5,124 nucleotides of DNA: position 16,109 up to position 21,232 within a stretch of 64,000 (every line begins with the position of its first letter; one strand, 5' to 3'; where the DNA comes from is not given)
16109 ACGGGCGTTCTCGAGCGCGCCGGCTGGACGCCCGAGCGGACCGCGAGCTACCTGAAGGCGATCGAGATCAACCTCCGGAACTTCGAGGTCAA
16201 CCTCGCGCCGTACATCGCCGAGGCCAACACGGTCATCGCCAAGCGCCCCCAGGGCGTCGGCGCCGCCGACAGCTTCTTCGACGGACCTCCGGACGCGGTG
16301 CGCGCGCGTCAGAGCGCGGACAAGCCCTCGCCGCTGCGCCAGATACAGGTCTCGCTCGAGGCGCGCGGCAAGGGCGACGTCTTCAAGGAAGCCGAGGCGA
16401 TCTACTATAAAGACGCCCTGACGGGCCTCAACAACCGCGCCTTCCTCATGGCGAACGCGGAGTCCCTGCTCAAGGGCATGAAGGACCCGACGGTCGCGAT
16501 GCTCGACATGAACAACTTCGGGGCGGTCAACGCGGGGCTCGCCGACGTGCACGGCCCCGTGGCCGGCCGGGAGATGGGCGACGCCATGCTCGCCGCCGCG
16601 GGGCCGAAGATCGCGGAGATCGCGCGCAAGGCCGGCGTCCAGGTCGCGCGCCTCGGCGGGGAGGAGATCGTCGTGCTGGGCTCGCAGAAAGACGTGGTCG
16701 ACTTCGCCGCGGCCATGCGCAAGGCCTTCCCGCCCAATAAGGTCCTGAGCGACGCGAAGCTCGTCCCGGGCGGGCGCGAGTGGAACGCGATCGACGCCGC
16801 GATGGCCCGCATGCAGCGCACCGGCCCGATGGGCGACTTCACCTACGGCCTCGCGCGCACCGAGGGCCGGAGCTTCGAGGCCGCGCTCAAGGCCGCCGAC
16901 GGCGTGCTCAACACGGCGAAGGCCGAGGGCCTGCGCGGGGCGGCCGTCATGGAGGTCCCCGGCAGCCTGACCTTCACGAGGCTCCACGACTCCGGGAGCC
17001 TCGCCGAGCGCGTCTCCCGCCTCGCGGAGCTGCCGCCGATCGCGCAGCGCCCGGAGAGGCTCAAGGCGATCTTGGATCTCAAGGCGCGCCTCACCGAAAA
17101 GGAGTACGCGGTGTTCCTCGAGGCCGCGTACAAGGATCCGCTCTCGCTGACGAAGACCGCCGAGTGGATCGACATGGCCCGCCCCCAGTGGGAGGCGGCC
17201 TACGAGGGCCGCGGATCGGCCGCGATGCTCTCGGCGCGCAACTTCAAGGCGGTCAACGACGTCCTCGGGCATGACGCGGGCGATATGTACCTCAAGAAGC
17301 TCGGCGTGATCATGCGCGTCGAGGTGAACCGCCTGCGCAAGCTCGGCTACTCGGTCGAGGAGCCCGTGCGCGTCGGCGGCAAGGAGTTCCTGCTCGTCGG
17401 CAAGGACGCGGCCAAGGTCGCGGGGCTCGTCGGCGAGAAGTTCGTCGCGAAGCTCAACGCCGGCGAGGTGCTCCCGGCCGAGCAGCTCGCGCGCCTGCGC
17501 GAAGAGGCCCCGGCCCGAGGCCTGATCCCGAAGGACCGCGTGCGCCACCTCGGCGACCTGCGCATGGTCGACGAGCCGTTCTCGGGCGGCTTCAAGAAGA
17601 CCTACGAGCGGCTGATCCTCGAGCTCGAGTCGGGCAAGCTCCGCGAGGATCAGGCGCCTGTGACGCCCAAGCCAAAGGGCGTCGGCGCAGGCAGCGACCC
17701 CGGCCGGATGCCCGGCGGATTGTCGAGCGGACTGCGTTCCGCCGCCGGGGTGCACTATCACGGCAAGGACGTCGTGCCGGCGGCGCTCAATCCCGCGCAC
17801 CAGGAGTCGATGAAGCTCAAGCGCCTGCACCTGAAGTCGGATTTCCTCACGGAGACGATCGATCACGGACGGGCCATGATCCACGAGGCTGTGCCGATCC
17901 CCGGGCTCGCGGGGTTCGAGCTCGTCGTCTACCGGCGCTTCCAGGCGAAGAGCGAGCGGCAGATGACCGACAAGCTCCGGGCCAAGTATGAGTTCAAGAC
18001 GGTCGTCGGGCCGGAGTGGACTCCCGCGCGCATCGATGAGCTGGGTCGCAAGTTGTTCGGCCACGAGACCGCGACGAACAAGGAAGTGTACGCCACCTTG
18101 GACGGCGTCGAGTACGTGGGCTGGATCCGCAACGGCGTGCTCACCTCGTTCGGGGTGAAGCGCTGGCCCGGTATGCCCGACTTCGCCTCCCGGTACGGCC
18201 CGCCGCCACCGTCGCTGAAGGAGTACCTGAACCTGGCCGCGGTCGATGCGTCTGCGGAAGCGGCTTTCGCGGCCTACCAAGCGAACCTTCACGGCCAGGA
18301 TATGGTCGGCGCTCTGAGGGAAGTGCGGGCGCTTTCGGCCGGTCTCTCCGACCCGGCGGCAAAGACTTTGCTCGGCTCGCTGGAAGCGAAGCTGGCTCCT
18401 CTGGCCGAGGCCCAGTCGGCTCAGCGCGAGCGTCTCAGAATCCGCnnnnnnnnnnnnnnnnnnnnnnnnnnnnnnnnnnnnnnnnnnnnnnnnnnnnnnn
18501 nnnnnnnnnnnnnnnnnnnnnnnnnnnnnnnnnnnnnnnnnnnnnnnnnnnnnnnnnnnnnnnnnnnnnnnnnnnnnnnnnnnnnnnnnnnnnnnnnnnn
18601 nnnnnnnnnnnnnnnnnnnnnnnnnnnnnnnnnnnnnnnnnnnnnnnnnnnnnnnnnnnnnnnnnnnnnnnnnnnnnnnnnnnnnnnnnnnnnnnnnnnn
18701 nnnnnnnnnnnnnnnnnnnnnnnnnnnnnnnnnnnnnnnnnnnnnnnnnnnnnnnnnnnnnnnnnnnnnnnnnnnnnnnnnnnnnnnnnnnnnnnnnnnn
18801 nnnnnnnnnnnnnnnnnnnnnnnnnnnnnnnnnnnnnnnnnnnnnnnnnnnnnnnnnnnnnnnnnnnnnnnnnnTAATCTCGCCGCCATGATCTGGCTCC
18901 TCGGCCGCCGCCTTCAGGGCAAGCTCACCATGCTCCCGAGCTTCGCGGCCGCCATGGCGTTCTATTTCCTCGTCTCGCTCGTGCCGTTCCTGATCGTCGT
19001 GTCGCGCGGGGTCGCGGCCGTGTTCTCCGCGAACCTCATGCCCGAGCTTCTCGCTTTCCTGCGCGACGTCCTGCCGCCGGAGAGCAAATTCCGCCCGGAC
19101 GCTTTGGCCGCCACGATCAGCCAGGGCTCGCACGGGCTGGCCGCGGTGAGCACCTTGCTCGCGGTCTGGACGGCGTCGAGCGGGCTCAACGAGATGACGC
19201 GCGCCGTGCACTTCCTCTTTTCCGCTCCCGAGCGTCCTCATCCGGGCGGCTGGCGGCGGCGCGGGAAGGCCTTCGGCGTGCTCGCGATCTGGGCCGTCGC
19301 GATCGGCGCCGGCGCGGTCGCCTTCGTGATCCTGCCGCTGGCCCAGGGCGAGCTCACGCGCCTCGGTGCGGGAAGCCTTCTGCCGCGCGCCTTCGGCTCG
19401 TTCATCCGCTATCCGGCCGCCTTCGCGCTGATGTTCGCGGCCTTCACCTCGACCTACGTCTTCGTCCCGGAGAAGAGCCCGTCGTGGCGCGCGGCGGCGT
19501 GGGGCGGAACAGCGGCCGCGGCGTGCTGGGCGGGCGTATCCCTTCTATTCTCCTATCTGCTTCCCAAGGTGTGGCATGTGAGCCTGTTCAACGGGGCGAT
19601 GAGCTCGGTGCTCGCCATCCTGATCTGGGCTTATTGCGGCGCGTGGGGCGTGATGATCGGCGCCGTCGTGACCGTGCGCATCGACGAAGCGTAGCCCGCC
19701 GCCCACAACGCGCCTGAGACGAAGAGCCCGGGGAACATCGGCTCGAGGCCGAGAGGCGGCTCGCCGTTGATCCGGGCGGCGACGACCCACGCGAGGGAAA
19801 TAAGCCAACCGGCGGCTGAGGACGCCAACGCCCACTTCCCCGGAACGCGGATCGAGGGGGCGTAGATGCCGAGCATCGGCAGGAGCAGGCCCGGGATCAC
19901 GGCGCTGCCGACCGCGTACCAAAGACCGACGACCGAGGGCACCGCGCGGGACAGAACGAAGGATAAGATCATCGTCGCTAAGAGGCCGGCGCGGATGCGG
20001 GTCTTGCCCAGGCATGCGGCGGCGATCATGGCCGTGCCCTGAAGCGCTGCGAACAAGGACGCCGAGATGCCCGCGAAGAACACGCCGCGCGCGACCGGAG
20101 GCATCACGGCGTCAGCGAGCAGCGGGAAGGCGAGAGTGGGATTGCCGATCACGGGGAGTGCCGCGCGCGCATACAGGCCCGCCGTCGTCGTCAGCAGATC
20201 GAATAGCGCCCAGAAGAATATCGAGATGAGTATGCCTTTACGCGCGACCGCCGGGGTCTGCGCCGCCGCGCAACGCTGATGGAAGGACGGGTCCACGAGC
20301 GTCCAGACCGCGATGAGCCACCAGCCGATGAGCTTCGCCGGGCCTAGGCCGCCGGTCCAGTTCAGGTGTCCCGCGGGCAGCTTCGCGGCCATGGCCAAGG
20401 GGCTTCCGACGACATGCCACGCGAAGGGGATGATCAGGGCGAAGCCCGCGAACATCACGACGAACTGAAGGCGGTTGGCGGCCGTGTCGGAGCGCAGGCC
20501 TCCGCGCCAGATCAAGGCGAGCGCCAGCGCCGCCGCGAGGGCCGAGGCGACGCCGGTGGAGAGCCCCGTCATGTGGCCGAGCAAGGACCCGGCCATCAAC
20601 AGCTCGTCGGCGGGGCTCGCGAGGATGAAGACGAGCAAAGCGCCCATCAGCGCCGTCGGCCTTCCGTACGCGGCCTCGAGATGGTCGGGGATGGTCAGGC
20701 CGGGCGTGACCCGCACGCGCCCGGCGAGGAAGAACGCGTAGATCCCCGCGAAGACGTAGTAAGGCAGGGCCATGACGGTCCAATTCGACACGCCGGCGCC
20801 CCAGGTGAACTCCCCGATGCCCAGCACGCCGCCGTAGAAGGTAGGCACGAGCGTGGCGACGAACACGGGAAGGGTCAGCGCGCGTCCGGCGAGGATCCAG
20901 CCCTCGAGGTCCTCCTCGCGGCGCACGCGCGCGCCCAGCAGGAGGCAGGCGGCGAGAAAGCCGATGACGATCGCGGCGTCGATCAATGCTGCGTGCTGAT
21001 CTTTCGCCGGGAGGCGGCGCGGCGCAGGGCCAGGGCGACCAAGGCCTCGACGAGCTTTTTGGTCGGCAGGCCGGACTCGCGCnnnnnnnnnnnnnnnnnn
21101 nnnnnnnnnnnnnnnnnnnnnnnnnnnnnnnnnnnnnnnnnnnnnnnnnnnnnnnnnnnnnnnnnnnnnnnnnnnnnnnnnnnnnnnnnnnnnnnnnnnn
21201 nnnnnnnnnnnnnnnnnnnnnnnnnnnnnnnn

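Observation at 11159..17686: Six exact G-V-G motifs mark module junctions downstream of the internal peptidase: candidate autoprocessing sites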

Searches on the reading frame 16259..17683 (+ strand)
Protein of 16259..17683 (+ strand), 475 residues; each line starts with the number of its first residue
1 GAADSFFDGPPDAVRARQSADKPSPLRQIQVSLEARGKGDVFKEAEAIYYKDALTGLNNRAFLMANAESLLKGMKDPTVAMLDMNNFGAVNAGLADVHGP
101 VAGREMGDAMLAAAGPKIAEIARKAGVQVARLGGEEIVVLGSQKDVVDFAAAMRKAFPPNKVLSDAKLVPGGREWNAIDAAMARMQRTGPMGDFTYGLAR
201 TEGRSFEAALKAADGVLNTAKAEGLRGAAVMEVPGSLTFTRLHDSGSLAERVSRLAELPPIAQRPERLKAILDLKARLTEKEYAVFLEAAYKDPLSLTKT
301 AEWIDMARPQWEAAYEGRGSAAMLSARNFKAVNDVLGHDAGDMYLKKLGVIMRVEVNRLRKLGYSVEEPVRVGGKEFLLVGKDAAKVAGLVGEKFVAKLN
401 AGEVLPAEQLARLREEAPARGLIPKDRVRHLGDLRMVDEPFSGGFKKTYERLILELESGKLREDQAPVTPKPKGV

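Call 7: search_protein_families(library=pfam, proteins=[window:16259-17683:+], max_evalue=5)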
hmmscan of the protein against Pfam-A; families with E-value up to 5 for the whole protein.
window:16259-17683:+ (475 aa): 2 families
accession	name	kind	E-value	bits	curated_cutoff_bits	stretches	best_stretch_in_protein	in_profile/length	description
PF00990.26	GGDEF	-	6e-21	75.3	23.8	2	51-146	3-93/161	Diguanylate cyclase, GGDEF domain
PF08029.16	HisG_C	-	0.1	13.2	23.5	1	63-92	15-44/73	HisG, C-terminal domain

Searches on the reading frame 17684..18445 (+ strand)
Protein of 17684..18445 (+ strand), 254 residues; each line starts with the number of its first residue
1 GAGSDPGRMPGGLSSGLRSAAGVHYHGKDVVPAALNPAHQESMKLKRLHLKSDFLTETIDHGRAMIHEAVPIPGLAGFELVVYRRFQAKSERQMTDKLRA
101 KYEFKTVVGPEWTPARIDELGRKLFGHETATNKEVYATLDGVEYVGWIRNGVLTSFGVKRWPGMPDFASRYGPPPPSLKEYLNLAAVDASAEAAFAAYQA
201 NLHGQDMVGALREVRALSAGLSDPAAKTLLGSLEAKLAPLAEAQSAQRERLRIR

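Call 7: search_protein_families(library=pfam, proteins=[window:17684-18445:+], max_evalue=5)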
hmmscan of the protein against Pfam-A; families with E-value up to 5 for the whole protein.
window:17684-18445:+ (254 aa): 0 families

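Call 13: search_protein_families(library=ncbifam, proteins=[window:17684-18445:+], max_evalue=1)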
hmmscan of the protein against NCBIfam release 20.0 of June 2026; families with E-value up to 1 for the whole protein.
window:17684-18445:+ (254 aa): 0 families

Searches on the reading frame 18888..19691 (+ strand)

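Call 59: search_protein_families(library=pfam, proteins=[window:18888-19691:+], max_evalue=0.001)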
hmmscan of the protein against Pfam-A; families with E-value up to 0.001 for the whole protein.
window:18888-19691:+ (268 aa): 1 family
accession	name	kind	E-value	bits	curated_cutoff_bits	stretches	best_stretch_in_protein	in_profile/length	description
PF03631.20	Virul_fac_BrkB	-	5.8e-40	138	33.7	1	16-267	5-257/259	Virulence factor BrkB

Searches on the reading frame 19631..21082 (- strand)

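Call 59: search_protein_families(library=pfam, proteins=[window:19631-21082:-], max_evalue=0.001)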
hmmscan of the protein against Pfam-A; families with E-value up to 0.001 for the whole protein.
window:19631-21082:- (483 aa): 1 family
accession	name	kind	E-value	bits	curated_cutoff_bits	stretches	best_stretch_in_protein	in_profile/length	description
PF00474.23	SSF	-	1.1e-13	51.3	22.8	1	62-357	1-319/406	Sodium:solute symporter family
